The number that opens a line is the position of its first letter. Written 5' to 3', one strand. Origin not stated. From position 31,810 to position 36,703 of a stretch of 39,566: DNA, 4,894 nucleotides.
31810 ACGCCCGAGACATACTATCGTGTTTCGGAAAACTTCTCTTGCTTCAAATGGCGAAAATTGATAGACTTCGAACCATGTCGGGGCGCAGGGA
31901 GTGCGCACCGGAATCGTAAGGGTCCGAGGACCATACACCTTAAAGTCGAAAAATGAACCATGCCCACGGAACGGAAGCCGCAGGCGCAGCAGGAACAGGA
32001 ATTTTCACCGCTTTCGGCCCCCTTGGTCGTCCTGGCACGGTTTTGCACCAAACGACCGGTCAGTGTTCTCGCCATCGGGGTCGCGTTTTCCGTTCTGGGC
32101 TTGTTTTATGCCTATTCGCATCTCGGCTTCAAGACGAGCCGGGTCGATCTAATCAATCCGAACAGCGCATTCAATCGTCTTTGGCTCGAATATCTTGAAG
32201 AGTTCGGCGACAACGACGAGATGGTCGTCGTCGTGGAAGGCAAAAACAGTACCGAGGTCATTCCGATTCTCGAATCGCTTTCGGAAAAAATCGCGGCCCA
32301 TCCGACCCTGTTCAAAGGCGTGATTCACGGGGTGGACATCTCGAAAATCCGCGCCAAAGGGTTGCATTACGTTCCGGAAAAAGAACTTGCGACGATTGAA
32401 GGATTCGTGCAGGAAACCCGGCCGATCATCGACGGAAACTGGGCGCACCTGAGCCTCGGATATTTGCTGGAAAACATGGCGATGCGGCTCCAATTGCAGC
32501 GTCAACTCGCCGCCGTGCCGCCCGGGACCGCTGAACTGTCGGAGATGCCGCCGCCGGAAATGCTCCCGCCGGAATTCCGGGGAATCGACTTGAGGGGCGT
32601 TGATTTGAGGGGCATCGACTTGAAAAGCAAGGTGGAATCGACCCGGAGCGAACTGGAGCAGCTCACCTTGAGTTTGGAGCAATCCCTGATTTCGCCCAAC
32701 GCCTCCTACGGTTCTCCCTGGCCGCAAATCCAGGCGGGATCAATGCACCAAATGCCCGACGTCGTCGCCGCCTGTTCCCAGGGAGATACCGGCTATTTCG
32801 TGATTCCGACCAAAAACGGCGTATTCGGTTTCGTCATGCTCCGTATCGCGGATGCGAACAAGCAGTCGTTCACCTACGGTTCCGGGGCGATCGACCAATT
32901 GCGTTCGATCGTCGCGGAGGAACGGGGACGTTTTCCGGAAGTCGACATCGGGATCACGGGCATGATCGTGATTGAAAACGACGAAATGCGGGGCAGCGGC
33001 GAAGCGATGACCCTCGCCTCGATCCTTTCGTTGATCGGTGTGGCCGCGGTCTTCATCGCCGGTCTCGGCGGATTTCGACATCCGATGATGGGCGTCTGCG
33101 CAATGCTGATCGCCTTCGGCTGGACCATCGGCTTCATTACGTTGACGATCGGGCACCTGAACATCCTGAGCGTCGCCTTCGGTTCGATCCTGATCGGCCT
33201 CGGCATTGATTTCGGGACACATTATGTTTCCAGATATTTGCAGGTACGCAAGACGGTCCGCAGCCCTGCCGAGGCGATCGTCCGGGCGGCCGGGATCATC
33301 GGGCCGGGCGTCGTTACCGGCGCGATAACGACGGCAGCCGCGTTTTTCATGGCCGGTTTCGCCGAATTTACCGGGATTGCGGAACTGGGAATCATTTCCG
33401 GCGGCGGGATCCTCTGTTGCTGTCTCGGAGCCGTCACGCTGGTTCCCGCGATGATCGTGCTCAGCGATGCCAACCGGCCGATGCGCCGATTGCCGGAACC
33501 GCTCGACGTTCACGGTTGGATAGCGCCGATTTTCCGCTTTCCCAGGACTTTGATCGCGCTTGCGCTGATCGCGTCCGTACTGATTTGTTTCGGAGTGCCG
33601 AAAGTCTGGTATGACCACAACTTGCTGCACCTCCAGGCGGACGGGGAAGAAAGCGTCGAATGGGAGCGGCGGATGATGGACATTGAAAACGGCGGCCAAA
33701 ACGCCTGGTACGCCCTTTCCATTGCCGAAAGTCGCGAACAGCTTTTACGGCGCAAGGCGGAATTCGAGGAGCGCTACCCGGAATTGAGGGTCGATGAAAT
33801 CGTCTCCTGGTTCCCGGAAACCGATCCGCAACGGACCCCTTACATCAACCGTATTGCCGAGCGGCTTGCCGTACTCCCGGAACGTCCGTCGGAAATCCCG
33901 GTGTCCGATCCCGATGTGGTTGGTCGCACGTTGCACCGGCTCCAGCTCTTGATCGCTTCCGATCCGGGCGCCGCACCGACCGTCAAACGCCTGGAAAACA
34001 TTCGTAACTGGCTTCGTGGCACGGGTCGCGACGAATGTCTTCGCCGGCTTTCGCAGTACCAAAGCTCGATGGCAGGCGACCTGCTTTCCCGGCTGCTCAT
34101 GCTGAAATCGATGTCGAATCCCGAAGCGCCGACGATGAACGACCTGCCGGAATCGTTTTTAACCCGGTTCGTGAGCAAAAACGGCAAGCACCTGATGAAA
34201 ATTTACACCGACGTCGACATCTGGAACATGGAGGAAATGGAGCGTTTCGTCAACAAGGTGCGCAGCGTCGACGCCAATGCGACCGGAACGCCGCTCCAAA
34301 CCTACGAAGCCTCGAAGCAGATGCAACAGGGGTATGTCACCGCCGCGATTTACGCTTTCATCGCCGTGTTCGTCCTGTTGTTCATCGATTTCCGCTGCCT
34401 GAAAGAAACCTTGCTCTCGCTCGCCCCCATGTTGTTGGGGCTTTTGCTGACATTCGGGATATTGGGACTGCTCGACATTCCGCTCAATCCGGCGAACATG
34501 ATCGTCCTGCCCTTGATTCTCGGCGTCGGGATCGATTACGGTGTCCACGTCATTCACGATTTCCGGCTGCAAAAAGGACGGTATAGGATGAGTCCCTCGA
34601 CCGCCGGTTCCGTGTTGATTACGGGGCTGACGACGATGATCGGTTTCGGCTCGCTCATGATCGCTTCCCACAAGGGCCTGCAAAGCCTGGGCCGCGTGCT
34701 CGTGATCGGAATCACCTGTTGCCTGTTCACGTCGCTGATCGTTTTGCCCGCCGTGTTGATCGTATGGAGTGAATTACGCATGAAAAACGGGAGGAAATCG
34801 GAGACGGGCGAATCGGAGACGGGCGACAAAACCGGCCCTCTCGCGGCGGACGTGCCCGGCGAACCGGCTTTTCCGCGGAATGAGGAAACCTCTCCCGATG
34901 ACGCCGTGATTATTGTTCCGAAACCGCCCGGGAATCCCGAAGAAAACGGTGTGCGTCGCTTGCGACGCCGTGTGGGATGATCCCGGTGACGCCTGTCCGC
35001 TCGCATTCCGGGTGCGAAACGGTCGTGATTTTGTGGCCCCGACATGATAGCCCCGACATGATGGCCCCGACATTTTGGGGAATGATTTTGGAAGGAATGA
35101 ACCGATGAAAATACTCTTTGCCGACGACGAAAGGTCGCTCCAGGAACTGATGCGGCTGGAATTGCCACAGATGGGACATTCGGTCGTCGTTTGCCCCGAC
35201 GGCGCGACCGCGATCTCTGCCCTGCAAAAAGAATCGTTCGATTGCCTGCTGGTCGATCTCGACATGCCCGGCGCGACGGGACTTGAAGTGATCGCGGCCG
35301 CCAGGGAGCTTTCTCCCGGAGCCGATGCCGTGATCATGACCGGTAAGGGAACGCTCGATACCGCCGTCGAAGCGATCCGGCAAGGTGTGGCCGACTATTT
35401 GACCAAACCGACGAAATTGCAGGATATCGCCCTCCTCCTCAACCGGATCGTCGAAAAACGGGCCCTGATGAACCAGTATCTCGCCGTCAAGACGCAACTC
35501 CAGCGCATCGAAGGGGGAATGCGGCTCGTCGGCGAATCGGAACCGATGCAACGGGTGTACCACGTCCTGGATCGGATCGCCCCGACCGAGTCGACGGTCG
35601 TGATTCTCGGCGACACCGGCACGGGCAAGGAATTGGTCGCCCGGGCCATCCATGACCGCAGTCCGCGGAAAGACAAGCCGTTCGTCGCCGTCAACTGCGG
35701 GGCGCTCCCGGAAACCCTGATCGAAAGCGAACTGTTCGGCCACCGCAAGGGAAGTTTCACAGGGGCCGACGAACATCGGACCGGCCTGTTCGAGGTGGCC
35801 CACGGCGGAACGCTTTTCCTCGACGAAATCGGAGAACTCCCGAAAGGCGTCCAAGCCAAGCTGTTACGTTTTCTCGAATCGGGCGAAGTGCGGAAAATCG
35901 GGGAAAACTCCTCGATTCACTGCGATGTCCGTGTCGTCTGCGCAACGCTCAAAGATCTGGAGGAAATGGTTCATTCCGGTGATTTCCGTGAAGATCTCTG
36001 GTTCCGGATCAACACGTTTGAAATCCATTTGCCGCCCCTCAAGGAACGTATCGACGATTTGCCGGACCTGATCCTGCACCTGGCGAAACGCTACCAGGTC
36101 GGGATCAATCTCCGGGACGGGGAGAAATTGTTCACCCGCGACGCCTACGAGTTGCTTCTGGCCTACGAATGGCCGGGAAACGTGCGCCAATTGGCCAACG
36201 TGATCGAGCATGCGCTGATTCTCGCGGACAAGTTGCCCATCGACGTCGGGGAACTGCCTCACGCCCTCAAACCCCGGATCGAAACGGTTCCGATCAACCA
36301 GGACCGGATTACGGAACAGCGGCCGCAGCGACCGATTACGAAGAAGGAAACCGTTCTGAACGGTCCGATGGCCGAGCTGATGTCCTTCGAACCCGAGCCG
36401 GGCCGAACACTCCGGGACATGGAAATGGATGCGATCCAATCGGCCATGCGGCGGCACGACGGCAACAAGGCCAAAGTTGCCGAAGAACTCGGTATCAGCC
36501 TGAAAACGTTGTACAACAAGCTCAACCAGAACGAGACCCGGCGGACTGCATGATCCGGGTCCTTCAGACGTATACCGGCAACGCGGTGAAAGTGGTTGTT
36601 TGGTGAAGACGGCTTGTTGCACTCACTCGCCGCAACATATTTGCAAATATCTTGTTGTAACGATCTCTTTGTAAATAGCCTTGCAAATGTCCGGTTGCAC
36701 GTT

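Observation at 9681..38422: Family A: 149-216-nt TA-flanked inverted-repeat elements filling intergenic spacers (6 full copies in 39.6 kb)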

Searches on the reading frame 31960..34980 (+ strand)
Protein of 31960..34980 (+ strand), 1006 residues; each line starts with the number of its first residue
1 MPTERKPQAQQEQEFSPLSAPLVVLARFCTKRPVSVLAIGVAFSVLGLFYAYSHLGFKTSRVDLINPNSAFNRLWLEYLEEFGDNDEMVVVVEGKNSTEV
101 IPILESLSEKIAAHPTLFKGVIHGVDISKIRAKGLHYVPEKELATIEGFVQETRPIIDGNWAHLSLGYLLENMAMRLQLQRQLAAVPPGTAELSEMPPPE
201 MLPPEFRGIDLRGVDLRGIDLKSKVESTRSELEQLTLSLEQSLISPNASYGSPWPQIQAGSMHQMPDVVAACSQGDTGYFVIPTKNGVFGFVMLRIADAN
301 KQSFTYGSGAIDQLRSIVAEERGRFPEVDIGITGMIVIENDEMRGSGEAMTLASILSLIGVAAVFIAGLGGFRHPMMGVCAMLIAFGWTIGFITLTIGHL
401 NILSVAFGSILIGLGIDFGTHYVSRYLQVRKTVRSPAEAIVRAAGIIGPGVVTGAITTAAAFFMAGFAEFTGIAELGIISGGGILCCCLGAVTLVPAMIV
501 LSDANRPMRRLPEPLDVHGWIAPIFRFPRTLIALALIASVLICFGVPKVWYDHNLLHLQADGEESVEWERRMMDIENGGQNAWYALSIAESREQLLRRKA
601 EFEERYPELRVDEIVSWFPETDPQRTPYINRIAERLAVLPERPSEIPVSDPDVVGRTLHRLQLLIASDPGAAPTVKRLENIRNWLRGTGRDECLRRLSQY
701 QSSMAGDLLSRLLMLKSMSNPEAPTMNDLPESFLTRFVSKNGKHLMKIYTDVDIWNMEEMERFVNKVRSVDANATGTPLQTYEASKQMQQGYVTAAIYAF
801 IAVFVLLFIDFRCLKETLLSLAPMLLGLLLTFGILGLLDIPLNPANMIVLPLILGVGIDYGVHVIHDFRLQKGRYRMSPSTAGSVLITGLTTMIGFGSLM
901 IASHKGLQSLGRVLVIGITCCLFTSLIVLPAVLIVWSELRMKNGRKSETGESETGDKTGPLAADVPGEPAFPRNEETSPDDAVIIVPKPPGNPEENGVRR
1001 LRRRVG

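Call 11: search_protein_families(library=pfam, proteins=[window:31960-34980:+])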
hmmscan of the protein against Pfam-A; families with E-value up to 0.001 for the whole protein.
window:31960-34980:+ (1006 aa): 1 family
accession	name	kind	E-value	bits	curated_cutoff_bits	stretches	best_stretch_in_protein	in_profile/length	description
PF03176.21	MMPL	-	1.3e-32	113.5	20.5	2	306-512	102-315/333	MMPL family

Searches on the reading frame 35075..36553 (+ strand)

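Call 10: search_protein_families(library=pfam, proteins=[window:35075-36553:+])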
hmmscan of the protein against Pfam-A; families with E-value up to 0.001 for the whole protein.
window:35075-36553:+ (492 aa): 9 families
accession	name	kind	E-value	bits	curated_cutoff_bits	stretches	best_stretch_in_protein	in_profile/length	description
PF00158.32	Sigma54_activat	-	2.9e-70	235.8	20.2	1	151-318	1-168/168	Sigma-54 interaction domain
PF14532.12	Sigma54_activ_2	-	7.3e-25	88.2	25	1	152-322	1-138/138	Sigma-54 interaction domain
PF00072.30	Response_reg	-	5.5e-22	78.5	30.2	1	13-119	1-107/111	Response regulator receiver domain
PF25601.1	AAA_lid_14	-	1.1e-17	64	27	1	323-401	1-77/87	AAA+ ATPase lid domain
PF02954.25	HTH_8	-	7.5e-14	51.6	22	1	445-484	1-40/42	Bacterial regulatory protein, Fis family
PF07728.20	AAA_5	-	5.6e-06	26.8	22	1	175-274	2-97/139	AAA domain (dynein-related subfamily)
PF07724.20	AAA_2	-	9.1e-06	26.2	27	1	173-283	4-114/166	AAA domain (Cdc48 subfamily)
PF01078.27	Mg_chelatase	-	2.1e-05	24.5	20.3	0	230-281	93-144/207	Magnesium chelatase, subunit ChlI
PF06892.16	Phage_CP76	-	6e-05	23.4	26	1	452-488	4-42/146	Phage regulatory protein CII (CP76)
